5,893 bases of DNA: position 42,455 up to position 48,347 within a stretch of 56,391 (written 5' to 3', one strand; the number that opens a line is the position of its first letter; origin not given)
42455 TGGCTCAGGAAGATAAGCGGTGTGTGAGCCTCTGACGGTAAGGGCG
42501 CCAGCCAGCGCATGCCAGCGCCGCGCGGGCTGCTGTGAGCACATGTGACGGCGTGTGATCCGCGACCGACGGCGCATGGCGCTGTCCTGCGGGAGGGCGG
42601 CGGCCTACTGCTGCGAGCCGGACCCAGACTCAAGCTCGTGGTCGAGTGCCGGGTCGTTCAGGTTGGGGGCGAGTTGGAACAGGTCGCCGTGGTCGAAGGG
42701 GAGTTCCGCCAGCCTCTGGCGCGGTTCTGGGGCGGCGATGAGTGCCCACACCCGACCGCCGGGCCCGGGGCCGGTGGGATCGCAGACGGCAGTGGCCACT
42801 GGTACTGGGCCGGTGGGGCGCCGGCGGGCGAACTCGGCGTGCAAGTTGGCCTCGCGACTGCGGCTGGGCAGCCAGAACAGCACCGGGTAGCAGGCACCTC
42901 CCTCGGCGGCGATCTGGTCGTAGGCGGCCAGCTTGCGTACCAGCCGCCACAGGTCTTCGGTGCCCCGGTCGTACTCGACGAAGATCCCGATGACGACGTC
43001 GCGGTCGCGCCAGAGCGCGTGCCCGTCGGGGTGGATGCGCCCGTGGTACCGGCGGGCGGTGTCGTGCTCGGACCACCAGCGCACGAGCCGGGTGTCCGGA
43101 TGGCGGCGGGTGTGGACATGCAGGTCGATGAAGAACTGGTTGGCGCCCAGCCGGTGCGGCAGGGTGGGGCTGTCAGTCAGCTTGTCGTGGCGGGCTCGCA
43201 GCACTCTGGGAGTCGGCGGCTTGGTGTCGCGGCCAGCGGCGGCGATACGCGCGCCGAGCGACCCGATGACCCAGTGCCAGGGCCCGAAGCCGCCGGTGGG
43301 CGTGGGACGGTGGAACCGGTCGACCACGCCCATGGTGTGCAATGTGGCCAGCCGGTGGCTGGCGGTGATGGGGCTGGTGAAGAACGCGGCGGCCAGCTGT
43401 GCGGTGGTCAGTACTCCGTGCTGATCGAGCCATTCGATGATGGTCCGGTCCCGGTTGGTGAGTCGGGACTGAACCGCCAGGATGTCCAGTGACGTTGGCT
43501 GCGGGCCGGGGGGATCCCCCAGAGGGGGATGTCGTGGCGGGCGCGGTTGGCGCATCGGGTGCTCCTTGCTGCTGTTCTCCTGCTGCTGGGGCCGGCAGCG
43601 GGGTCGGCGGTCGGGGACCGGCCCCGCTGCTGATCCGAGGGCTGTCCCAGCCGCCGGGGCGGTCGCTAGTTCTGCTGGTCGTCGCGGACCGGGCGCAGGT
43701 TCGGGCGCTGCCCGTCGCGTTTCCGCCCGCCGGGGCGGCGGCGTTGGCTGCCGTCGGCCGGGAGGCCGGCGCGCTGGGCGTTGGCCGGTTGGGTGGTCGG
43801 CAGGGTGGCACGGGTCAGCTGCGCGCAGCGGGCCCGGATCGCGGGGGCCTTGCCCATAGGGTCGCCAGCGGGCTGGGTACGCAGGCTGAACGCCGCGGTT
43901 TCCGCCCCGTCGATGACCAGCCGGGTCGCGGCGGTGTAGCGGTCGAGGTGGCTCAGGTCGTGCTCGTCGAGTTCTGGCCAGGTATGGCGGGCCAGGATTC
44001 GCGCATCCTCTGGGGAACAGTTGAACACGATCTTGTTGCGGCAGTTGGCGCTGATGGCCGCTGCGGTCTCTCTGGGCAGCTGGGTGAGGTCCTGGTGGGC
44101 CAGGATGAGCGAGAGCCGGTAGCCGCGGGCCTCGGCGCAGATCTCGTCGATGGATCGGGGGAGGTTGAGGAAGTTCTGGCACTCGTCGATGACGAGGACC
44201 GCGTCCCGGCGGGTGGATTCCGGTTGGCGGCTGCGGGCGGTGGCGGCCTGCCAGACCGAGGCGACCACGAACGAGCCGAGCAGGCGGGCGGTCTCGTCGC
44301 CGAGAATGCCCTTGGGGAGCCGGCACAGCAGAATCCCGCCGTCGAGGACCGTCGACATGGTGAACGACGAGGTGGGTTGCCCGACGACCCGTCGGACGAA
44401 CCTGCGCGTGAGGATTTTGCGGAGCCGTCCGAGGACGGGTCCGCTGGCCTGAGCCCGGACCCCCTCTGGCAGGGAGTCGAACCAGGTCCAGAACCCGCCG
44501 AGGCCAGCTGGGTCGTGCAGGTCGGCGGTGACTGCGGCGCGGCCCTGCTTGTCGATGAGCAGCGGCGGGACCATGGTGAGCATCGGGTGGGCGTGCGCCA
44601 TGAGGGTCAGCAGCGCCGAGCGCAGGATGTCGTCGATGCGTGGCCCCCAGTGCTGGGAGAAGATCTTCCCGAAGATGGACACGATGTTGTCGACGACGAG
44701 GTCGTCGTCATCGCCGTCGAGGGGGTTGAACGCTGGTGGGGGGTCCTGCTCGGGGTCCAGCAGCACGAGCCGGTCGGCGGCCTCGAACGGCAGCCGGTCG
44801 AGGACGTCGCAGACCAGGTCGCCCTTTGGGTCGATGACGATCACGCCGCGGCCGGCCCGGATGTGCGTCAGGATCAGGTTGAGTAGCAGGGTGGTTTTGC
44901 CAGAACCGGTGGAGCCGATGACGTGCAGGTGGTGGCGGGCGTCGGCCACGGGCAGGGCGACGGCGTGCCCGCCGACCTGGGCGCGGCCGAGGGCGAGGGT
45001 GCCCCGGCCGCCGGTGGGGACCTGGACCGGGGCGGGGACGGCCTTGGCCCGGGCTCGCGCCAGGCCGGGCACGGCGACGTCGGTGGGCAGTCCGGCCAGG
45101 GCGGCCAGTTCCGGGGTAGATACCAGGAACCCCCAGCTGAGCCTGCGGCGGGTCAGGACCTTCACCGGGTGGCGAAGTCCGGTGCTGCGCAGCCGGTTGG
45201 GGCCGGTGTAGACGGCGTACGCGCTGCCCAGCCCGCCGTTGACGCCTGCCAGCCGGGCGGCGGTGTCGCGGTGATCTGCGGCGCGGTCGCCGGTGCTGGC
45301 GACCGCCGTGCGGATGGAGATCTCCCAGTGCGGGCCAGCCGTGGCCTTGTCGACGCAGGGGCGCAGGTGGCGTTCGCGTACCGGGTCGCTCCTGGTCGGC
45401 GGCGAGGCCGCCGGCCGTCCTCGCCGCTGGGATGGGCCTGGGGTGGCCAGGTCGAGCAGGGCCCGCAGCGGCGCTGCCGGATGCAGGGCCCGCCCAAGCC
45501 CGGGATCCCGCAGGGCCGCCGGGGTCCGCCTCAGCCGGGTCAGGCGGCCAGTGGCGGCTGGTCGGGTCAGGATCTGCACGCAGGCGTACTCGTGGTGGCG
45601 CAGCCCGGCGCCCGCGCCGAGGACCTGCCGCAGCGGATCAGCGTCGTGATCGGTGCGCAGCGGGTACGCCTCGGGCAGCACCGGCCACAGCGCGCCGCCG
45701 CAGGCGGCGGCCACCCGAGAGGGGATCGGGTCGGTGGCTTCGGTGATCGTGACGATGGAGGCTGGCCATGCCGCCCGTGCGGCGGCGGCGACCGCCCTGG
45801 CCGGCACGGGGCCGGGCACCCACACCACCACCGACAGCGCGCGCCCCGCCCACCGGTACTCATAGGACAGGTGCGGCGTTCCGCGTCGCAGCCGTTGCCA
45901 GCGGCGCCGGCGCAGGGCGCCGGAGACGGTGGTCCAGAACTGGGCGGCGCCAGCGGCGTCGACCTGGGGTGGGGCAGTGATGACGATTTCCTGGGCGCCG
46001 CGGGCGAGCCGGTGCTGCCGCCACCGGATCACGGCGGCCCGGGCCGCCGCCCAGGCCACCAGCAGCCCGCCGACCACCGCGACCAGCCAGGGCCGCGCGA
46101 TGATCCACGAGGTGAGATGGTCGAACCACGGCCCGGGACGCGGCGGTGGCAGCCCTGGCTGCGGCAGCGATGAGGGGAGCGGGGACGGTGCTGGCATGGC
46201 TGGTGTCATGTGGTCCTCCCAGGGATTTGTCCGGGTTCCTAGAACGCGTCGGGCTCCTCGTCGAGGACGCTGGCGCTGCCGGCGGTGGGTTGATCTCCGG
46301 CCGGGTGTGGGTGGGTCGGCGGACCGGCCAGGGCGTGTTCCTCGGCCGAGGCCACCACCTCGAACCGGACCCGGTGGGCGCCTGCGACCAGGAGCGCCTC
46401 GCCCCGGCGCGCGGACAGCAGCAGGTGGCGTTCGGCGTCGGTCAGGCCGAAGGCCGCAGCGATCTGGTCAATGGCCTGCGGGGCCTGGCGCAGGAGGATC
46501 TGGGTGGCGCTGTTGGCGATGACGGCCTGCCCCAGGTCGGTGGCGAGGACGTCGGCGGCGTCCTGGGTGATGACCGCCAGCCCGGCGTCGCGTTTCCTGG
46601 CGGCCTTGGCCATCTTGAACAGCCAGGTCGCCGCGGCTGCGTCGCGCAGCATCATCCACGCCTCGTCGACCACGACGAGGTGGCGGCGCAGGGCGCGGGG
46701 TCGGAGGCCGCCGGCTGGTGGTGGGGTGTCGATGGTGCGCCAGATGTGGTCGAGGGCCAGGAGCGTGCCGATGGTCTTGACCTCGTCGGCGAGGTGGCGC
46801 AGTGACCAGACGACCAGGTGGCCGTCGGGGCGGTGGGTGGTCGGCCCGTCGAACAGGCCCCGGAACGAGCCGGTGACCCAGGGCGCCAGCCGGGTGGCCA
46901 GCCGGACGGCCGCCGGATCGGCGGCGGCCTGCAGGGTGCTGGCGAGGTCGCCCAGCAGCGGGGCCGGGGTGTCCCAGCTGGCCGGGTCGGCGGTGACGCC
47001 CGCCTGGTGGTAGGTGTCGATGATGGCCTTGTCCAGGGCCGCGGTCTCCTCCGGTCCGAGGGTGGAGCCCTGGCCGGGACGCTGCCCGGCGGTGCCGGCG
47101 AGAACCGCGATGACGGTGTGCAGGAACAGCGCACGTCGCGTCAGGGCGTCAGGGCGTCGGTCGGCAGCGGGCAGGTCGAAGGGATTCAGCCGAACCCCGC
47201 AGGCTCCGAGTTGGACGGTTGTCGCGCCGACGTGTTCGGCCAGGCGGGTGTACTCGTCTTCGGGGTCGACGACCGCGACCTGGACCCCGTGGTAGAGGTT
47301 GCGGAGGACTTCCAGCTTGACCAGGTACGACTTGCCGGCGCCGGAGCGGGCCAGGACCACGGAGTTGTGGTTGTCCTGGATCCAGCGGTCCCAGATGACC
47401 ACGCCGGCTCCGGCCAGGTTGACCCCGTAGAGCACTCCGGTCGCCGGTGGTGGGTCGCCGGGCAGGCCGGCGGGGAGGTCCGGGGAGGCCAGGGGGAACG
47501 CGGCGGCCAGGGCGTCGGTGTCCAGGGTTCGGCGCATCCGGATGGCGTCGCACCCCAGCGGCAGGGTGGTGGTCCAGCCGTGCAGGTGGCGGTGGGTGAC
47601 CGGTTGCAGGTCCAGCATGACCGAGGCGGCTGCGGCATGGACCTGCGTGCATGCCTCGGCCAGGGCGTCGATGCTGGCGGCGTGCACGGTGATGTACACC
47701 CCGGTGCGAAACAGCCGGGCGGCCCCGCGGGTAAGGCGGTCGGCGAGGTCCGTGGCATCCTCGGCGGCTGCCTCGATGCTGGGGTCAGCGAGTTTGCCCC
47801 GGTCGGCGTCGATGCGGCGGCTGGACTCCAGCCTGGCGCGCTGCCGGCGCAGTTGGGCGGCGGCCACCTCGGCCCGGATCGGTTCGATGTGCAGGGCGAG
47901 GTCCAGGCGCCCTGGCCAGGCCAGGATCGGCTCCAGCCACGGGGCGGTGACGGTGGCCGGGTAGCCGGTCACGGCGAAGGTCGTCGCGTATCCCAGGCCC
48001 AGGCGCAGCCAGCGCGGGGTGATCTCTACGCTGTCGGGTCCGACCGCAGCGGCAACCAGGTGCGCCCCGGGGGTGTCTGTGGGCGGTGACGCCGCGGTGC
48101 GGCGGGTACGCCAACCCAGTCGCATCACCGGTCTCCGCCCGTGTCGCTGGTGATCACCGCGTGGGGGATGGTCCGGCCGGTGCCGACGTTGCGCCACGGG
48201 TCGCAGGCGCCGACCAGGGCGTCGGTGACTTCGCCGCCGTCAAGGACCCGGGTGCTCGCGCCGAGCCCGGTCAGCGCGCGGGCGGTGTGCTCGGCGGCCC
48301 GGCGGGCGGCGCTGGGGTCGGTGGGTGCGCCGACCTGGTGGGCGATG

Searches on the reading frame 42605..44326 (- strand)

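Call 7: search_protein_families(library=pfam, proteins=[window:42605-44326:-], max_evalue=0.01)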
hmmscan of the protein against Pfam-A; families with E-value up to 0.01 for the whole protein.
window:42605-44326:- (573 aa): 4 families
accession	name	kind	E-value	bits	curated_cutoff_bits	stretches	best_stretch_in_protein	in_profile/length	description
PF13814.12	Replic_Relax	-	6.8e-47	160.5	25.3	1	298-481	2-183/191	Replication-relaxation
PF08220.18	HTH_DeoR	-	5.4e-05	23.3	21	1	292-339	1-48/57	DeoR-like helix-turn-helix domain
PF01726.22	LexA_DNA_bind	-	0.0086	16.3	23.7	0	287-337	2-58/65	LexA DNA binding domain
PF01047.28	MarR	-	0.0099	16.2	24.6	0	293-341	5-53/59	MarR family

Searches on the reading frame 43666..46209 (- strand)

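Call 7: search_protein_families(library=pfam, proteins=[window:43666-46209:-], max_evalue=0.01)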
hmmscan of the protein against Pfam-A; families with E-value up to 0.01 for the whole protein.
window:43666-46209:- (847 aa): 12 families
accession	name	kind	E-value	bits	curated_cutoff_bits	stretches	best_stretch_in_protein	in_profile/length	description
PF10412.15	TrwB_AAD_bind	-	4.9e-12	45.9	20.5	2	417-471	7-61/387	Type IV secretion-system coupling protein DNA-binding domain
PF12696.13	TraG-D_C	-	6.1e-08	33.1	22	1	671-732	3-67/126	TraM recognition site of TraD and TraG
PF02534.20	T4SS-DNA_transf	-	2.7e-06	27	20.1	1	426-498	45-115/468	Type IV secretory system Conjugative DNA transfer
PF01935.23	DUF87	-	2.4e-05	25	23.2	1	417-464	14-63/220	Helicase HerA, central domain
PF13401.12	AAA_22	-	4.7e-05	24.1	27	0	426-462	6-42/130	AAA domain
PF13191.12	AAA_16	-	0.00011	23.2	32.6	0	421-477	19-77/167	AAA ATPase domain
PF01580.24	FtsK_SpoIIIE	-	0.00033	20.6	24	1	402-448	17-62/221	FtsK/SpoIIIE family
PF00270.35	DEAD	-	0.00047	20.4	26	1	418-473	7-65/167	DEAD/DEAH box helicase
PF04665.18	Pox_A32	-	0.00079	19.4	22.8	0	426-457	14-45/242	Poxvirus A32 protein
PF25199.1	nSTAND_NTPase5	-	0.0019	18.5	34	0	424-468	40-85/145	Novel STAND NTPase 5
PF05707.18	Zot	-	0.0019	18.2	20.3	0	660-721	74-141/197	Zonular occludens toxin (Zot)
PF20720.3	nSTAND3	-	0.0031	17.7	27.2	1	415-460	7-52/155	Novel STAND NTPase 3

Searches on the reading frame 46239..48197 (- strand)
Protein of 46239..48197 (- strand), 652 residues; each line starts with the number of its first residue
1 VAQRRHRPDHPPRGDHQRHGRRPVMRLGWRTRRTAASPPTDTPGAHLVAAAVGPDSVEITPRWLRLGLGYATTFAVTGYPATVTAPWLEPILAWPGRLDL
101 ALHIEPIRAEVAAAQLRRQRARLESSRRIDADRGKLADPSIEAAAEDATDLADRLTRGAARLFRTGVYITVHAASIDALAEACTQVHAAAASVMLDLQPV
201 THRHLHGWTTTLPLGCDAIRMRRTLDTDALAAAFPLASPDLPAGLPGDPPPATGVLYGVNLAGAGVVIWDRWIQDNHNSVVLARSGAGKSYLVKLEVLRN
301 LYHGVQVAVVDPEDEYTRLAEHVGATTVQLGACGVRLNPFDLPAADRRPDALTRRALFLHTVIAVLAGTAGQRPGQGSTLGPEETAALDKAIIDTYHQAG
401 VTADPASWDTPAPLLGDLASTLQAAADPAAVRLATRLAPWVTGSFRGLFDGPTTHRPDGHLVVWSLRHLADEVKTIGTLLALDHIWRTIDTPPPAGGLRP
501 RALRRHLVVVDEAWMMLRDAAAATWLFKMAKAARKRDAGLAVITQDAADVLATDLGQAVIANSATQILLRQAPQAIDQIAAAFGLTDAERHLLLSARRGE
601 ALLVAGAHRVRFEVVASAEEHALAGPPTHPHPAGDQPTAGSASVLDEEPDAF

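Call 7: search_protein_families(library=pfam, proteins=[window:46239-48197:-], max_evalue=0.01)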
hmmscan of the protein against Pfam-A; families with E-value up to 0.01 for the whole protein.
window:46239-48197:- (652 aa): 3 families
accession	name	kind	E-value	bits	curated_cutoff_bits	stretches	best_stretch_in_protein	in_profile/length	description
PF19044.6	P-loop_TraG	-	2.5e-17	63.1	25.8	2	505-598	251-347/413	TraG P-loop domain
PF12846.13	AAA_10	-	1.3e-08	34.8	27.5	2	506-558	242-294/362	AAA-like domain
PF01935.23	DUF87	-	1.9e-05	25.3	23.2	1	281-342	28-92/220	Helicase HerA, central domain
